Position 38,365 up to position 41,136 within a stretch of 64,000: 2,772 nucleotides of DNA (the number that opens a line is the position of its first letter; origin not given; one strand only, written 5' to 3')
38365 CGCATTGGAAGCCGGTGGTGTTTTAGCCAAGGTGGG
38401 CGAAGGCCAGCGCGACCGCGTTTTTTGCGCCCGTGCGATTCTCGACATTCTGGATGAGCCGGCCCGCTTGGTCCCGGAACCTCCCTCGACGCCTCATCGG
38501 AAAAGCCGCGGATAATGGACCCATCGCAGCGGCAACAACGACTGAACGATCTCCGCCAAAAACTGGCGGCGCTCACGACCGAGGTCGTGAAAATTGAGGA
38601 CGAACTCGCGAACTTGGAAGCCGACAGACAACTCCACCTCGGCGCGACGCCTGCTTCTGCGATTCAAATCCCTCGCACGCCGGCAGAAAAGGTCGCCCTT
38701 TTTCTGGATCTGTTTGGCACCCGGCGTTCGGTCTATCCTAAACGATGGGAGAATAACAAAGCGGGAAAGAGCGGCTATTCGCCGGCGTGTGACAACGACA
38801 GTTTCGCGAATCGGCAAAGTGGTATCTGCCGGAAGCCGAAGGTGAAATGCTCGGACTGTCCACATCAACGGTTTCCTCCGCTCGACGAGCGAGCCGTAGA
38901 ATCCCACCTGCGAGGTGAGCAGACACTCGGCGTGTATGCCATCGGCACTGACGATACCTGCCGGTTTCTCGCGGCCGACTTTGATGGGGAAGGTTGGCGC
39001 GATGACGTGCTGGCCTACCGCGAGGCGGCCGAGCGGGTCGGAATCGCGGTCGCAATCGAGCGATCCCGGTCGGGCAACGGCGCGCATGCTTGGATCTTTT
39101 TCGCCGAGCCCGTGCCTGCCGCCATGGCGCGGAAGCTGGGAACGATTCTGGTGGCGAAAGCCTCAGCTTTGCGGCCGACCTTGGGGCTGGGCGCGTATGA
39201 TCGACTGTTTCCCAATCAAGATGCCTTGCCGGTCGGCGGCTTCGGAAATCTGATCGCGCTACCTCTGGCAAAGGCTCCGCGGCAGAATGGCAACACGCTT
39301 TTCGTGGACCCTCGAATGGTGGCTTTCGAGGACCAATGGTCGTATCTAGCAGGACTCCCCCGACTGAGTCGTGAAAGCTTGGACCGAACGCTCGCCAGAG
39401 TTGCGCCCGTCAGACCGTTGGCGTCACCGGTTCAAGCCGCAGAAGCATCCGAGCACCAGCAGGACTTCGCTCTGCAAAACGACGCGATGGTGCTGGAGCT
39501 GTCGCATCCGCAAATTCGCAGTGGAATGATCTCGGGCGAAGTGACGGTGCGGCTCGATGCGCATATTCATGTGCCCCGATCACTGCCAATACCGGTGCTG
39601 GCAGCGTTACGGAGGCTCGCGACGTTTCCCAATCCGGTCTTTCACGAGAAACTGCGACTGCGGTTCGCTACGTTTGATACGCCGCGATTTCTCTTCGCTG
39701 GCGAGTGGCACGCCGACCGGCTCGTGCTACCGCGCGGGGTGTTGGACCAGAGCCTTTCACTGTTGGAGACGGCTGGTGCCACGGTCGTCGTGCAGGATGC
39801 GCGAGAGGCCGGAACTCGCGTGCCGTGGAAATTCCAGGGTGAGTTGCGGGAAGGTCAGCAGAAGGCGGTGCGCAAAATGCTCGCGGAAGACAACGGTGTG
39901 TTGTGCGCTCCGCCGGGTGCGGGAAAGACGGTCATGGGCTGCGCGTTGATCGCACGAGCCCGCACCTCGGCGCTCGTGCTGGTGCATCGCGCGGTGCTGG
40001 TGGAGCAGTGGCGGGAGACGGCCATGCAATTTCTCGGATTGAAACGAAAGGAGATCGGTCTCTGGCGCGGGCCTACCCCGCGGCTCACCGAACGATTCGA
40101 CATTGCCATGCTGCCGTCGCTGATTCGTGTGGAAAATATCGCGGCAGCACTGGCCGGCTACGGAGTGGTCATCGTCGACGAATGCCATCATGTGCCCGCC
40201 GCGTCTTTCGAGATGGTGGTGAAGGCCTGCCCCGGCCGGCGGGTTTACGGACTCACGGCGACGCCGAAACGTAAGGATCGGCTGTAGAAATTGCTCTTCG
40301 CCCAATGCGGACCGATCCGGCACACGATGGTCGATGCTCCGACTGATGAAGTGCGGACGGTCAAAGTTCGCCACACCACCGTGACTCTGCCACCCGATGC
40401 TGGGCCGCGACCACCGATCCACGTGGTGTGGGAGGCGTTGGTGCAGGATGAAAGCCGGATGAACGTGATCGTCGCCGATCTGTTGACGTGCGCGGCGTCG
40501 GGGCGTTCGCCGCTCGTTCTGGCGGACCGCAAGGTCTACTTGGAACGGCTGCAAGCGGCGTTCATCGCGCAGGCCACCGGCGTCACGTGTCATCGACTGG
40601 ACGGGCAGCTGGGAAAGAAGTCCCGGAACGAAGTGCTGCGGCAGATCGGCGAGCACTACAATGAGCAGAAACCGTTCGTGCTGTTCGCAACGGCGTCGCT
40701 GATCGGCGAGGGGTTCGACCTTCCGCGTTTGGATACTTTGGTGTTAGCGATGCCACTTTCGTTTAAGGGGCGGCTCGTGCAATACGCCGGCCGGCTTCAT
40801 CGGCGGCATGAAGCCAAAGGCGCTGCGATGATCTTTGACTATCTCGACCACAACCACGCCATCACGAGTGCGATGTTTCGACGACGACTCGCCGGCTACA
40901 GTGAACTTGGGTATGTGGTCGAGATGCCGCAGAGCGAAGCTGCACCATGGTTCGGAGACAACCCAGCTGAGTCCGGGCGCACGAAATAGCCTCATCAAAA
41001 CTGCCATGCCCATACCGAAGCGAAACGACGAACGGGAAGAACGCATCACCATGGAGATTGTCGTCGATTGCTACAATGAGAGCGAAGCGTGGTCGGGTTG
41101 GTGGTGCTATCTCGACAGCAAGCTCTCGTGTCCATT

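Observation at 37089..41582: tRNA-Gln-associated three-gene islet: autoinhibited Fic AMPylase + AEP-primase/SF2-helicase fusion + small conserved protein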

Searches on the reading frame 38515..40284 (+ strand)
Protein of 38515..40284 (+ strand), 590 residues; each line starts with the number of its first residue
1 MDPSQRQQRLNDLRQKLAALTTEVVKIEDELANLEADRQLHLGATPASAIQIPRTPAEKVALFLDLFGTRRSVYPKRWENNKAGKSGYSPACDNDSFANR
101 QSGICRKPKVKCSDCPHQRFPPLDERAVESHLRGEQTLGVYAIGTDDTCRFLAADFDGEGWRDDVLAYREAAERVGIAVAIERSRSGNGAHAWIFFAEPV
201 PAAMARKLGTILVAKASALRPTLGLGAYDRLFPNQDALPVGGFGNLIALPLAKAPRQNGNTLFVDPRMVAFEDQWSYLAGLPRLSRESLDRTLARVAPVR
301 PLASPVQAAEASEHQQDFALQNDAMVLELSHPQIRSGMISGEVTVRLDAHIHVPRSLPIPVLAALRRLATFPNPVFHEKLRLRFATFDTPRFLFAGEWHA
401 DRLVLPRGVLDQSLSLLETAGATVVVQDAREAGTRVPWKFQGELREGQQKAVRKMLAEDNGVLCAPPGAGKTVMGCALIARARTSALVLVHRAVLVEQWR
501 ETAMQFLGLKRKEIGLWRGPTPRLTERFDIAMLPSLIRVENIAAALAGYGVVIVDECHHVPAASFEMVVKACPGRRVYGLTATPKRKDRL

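Call 10: search_protein_families(library=pfam, proteins=[window:38515-40284:+], max_evalue=0.01)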
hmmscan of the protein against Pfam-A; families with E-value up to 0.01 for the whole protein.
window:38515-40284:+ (590 aa): 6 families
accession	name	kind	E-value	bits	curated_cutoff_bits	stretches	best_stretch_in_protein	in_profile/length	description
PF22548.2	AEP-TOTE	-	1.2e-85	287.3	27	1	58-291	1-229/230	TOTE conflict system, Archaeo-Eukaryotic Primase domain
PF04851.21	ResIII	-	2.8e-21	76.6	22.5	1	443-586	3-164/164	Type III restriction enzyme, res subunit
PF00270.35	DEAD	-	9e-09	35.7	26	1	446-586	2-162/167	DEAD/DEAH box helicase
PF13604.12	AAA_30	-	0.00045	20.4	27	1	444-573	2-113/191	AAA domain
PF13401.12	AAA_22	-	0.00083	20.1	27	1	460-568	7-104/130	AAA domain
PF13245.12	AAA_19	-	0.0085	16.7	25.1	0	448-488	1-41/134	AAA domain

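Call 11: search_protein_families(library=padloc, proteins=[window:38515-40284:+], max_evalue=0.01)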
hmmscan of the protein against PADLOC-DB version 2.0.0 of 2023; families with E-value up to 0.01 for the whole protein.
window:38515-40284:+ (590 aa): 8 families
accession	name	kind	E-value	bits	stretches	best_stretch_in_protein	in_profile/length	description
PDLC01465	PrimPol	-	2.9e-76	254.7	1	30-315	8-242/276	"CAS-I,CAS-II,CAS-III,CAS-IV,CAS-V,CAS-VI; associated"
PDLC01101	PrimPol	-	2.3e-22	77.4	2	123-296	164-335/490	adaptation polymerase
PDLC02707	PbeA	-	2.9e-08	30.8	1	441-587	250-416/672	PbeA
PDLC02704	PbeA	-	6.8e-07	26.1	1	428-506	241-327/682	PbeA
PDLC03658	mREase_IV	-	3.5e-06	23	1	436-590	222-377/953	Type IV methyl-directed restriction enzyme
PDLC03659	mREase_IV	-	6.7e-06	22.2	1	437-589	219-376/945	Type IV methyl-directed restriction enzyme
PDLC02706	PbeA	-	7.3e-06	22.8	0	439-506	265-338/722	PbeA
PDLC00659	HmaA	-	9e-05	18.4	1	462-569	126-244/1176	SNF2 helicase / DEAD-box helicase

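Call 12: search_protein_families(library=ncbifam, proteins=[window:38515-40284:+], max_evalue=0.01)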
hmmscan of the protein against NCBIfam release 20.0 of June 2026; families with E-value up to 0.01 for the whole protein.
window:38515-40284:+ (590 aa): 4 families
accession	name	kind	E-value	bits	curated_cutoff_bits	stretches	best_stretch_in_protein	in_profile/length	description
NF040561.1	PrimPol_Msp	equivalog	3e-22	78.9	200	1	122-293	158-342/515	CRISPR-associated primase-polymerase type A1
NF045503.1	repair_heli_XPB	equivalog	1.7e-17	63.2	610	1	443-588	183-339/548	DNA repair helicase XPB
TIGR00603.1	rad25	subfamily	3.6e-13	48.6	328.7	2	437-514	251-331/734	DNA repair helicase rad25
NF053632.1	heli_RadD_YejH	equivalog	1.3e-07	30.3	720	1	444-587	3-154/573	DNA repair helicase RadD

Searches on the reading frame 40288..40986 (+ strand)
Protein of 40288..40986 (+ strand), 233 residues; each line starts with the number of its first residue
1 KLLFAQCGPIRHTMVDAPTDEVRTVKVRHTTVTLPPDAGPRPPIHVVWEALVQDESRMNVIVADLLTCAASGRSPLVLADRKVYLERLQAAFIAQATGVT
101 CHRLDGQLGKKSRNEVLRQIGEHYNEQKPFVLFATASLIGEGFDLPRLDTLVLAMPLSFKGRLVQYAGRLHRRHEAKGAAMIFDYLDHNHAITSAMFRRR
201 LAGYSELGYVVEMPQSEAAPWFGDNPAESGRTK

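Call 10: search_protein_families(library=pfam, proteins=[window:40288-40986:+], max_evalue=0.01)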
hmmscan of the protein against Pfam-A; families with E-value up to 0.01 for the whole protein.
window:40288-40986:+ (233 aa): 2 families
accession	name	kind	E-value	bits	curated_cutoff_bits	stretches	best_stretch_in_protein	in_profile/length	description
PF00271.37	Helicase_C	-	1.4e-09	38.6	23.5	1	63-173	7-109/110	Helicase conserved C-terminal domain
PF13307.12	Helicase_C_2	-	0.00026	21.5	25.3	0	162-194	129-161/170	Helicase C-terminal domain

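Call 11: search_protein_families(library=padloc, proteins=[window:40288-40986:+], max_evalue=0.01)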
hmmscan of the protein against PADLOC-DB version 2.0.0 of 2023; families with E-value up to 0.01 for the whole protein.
window:40288-40986:+ (233 aa): 9 families
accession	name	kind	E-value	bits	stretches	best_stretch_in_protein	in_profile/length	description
PDLC03659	mREase_IV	-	1.8e-05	20.8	1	108-191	489-571/945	Type IV methyl-directed restriction enzyme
PDLC02707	PbeA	-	4.7e-05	20.2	1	74-186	525-630/672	PbeA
PDLC03040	REase_I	-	5.4e-05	19.2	1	130-196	625-690/1029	Type I restriction enzyme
PDLC01439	typeIV_DinG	-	0.00032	17.5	0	76-149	410-475/575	CAS-IV-A; associated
PDLC01765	Cas3c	-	0.00054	17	1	93-189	397-484/612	-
PDLC02704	PbeA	-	0.0008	16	1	95-190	558-648/682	PbeA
PDLC02706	PbeA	-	0.00095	15.8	1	111-185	602-671/722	PbeA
PDLC03597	REase_MTase_IIG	-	0.0014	14.2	1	94-179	514-601/1646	Type IIG restriction enzyme-methyltransferase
PDLC03051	REase_MTase_I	-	0.0034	12.5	1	99-181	526-608/1591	Type I restriction enzyme-methyltransferase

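Call 12: search_protein_families(library=ncbifam, proteins=[window:40288-40986:+], max_evalue=0.01)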
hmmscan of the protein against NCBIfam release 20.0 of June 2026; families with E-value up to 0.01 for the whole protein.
window:40288-40986:+ (233 aa): 2 families
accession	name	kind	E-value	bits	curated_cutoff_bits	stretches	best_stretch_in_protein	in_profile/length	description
TIGR04095.1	dnd_restrict_1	equivalog_domain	0.00043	19.4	600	1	71-186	287-396/451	DNA phosphorothioation system restriction enzyme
NF008729.0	PRK11747.1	equivalog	0.0016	17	598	0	161-184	655-678/703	ATP-dependent DNA helicase DinG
